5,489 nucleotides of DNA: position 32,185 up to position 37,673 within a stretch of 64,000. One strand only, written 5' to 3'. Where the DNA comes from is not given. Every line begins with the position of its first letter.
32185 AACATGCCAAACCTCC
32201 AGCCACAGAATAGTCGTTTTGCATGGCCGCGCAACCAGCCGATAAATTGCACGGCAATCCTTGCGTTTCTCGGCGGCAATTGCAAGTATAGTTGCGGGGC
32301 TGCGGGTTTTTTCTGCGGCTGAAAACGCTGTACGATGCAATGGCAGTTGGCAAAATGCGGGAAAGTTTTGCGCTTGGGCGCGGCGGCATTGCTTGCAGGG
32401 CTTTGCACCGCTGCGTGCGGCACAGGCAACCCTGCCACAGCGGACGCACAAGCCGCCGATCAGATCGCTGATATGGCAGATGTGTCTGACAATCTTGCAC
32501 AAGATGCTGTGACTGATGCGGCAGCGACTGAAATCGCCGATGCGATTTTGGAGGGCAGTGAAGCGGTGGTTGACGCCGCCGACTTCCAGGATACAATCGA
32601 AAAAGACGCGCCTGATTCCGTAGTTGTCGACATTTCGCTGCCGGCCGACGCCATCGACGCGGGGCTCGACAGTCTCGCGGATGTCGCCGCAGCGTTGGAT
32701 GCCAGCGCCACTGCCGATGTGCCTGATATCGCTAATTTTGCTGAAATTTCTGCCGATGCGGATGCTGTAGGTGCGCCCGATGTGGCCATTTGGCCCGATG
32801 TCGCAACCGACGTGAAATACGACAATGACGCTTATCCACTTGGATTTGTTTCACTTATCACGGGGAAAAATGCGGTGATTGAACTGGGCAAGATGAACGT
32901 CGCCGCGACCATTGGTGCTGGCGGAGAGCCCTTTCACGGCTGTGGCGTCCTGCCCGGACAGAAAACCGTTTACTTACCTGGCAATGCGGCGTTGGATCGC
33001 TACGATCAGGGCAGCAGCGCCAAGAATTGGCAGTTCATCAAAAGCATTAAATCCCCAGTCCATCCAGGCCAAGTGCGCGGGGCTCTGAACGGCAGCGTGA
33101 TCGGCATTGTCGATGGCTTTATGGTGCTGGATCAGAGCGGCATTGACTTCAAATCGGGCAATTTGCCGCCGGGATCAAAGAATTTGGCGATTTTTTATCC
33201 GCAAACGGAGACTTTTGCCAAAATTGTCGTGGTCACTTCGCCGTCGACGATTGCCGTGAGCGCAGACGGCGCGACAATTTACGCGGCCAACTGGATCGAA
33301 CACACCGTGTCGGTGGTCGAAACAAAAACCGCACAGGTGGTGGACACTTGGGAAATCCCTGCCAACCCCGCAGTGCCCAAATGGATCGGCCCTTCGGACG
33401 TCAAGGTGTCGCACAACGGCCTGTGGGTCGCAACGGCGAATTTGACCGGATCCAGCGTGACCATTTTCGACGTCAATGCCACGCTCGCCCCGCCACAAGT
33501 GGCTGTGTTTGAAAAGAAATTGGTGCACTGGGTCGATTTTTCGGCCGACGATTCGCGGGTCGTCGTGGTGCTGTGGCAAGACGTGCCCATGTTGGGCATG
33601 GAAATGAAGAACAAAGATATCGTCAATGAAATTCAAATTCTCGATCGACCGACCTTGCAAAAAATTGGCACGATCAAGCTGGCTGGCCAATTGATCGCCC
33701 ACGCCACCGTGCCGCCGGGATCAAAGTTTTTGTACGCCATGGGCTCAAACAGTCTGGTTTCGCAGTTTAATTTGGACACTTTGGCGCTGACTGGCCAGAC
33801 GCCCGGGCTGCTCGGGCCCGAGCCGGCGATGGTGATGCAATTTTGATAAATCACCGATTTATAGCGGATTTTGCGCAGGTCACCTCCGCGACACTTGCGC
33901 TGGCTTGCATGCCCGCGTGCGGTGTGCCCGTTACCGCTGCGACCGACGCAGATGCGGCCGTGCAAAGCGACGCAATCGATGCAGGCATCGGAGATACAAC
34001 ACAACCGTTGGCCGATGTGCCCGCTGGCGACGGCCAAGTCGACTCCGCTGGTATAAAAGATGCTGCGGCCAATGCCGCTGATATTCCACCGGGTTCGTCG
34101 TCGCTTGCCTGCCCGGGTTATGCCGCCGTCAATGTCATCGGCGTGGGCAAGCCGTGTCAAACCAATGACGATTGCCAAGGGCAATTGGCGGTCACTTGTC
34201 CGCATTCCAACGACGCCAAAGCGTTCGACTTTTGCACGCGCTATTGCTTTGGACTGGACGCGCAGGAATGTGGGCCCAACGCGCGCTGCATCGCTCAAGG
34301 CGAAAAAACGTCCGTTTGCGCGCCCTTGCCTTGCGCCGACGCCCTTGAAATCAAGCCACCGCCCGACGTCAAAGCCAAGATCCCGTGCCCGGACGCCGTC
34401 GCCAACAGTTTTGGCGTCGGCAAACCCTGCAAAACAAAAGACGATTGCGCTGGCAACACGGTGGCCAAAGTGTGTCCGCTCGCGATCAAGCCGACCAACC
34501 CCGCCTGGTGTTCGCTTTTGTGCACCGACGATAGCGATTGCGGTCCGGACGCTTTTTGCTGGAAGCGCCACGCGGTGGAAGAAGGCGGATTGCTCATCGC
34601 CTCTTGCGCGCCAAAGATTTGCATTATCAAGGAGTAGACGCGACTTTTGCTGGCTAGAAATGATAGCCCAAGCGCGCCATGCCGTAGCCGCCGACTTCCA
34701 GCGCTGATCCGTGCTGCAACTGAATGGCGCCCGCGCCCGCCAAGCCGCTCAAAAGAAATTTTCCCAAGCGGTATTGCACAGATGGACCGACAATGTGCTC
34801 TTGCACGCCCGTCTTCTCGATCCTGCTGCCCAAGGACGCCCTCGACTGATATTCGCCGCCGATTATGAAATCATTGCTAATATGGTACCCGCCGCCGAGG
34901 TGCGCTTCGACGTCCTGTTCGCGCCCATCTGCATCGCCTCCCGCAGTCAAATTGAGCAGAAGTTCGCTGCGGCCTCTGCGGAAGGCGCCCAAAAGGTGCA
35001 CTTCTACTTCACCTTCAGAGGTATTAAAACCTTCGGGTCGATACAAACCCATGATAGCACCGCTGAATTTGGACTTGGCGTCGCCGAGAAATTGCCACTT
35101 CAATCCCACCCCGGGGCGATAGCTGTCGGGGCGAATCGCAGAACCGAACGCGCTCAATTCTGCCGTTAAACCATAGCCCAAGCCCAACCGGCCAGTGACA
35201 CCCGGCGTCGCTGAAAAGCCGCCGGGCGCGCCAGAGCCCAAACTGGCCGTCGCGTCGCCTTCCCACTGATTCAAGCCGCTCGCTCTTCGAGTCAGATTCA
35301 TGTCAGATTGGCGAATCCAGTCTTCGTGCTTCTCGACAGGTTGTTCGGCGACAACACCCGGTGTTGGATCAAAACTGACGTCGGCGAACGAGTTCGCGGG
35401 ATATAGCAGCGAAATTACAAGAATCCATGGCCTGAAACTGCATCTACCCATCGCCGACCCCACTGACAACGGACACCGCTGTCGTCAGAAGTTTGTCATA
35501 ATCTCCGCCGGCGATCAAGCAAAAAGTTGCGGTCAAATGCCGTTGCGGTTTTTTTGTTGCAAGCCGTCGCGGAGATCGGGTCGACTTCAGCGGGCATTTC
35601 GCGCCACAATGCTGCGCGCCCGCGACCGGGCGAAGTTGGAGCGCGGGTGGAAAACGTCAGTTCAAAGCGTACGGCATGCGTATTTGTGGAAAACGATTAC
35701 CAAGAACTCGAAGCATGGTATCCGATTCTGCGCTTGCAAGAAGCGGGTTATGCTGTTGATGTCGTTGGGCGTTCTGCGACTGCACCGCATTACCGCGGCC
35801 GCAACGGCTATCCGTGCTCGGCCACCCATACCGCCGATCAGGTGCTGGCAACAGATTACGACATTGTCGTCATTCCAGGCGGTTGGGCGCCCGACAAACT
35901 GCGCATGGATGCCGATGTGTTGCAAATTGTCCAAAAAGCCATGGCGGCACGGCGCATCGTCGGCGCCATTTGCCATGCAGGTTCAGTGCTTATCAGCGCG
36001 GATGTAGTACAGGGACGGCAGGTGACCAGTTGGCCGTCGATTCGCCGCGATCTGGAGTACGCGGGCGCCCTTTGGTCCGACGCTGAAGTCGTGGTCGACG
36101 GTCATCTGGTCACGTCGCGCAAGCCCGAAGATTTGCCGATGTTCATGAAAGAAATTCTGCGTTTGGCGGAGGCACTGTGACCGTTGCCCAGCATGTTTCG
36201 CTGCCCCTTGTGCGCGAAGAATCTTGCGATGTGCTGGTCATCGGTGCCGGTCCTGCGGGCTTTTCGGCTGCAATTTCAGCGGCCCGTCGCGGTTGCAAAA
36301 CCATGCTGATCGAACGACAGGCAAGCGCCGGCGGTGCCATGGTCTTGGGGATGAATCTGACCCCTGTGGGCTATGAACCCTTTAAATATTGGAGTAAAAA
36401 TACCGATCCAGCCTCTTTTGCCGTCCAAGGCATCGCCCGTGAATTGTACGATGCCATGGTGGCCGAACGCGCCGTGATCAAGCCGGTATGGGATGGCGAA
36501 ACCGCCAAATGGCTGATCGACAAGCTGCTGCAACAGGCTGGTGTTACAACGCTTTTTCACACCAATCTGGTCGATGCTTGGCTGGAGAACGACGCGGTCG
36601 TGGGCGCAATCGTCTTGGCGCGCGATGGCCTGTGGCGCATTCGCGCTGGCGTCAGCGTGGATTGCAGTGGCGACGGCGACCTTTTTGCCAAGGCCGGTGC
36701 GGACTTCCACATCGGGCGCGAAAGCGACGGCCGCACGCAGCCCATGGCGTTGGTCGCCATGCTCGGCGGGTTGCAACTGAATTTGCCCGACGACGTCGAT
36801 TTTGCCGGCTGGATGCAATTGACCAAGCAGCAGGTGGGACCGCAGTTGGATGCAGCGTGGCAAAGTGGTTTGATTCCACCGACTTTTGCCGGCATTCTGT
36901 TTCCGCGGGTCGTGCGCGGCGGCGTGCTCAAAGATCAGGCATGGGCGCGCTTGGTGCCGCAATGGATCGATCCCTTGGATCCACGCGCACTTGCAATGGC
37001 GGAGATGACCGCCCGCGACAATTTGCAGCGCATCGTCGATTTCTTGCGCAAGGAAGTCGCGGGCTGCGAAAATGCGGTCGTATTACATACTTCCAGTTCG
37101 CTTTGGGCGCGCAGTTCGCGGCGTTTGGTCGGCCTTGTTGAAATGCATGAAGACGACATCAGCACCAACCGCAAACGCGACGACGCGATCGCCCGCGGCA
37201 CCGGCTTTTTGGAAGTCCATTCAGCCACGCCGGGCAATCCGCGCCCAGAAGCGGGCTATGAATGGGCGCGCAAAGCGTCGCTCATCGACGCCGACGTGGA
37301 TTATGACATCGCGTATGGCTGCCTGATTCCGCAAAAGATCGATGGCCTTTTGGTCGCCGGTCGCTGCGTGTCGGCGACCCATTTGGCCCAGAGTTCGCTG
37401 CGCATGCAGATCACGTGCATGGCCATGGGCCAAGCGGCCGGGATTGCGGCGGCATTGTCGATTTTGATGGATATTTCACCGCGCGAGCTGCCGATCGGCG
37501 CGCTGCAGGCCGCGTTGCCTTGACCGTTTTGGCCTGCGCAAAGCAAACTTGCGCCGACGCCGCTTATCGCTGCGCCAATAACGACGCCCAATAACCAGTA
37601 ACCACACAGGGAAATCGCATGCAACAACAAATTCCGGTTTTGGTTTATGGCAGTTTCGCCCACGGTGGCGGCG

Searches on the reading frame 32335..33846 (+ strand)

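Call 86: search_protein_families(library=pfam, proteins=[window:32335-33846:+], max_evalue=0.0001)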
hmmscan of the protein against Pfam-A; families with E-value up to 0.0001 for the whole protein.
window:32335-33846:+ (503 aa): 1 family
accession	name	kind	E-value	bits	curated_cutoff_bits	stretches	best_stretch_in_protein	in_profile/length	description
PF10282.15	Lactonase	-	2e-05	24.4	21.7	1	295-411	31-159/344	Lactonase, 7-bladed beta-propeller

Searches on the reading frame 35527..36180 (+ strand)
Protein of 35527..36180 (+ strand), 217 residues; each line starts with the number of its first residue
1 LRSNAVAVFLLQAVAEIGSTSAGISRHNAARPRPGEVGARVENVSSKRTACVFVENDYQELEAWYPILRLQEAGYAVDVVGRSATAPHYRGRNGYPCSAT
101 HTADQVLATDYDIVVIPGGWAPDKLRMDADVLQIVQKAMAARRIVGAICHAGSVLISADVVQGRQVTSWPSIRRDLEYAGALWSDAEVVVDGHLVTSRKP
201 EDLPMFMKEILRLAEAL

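Call 86: search_protein_families(library=pfam, proteins=[window:35527-36180:+], max_evalue=0.0001)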
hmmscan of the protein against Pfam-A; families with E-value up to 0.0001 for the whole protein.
window:35527-36180:+ (217 aa): 1 family
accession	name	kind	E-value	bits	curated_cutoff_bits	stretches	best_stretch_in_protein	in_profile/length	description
PF01965.30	DJ-1_PfpI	-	2e-47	161.5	26.6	1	49-212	2-164/165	DJ-1/PfpI family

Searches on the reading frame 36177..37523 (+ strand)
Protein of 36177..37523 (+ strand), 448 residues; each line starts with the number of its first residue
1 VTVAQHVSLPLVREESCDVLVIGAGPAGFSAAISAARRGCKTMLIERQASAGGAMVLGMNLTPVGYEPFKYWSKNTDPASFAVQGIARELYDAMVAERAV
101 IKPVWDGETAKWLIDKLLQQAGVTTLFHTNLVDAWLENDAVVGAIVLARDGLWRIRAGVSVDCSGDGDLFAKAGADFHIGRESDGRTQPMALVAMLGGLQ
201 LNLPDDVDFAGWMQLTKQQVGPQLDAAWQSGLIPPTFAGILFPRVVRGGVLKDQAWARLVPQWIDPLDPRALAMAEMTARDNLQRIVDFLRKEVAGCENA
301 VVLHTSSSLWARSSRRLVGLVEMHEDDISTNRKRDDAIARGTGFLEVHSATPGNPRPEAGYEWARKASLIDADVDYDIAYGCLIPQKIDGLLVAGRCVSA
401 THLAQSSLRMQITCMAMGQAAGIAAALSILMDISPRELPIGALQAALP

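Call 86: search_protein_families(library=pfam, proteins=[window:36177-37523:+], max_evalue=0.0001)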
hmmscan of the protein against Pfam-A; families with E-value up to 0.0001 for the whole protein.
window:36177-37523:+ (448 aa): 10 families
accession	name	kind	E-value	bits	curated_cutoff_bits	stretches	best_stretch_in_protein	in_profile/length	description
PF12831.13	FAD_oxidored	-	3.5e-94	316.9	27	1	18-447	1-416/416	FAD dependent oxidoreductase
PF00890.30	FAD_binding_2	-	1.3e-08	35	20.4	1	18-56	1-39/414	FAD binding domain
PF01946.23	Thi4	-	6.2e-08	32.6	26.2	1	16-59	17-61/235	Thi4 family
PF07992.20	Pyr_redox_2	-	2.8e-07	30.7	26.1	1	18-53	2-33/291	Pyridine nucleotide-disulphide oxidoreductase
PF01134.28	GIDA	-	4.6e-07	29.7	22.1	1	18-55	1-38/391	Glucose inhibited division protein A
PF03486.20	HI0933_like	-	5.4e-07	29.7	50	1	18-56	2-40/244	HI0933-like protein Rossmann domain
PF01266.30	DAO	-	8.3e-07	29.3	27.9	1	18-54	1-38/353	FAD dependent oxidoreductase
PF13450.12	NAD_binding_8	-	2.5e-06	28.1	21.9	1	21-55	1-35/68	NAD(P)-binding Rossmann-like domain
PF01494.25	FAD_binding_3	-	2.6e-06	27.4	22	1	17-50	2-35/349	FAD binding domain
PF00070.33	Pyr_redox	-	1e-05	26.4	22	0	19-50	2-33/82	Pyridine nucleotide-disulphide oxidoreductase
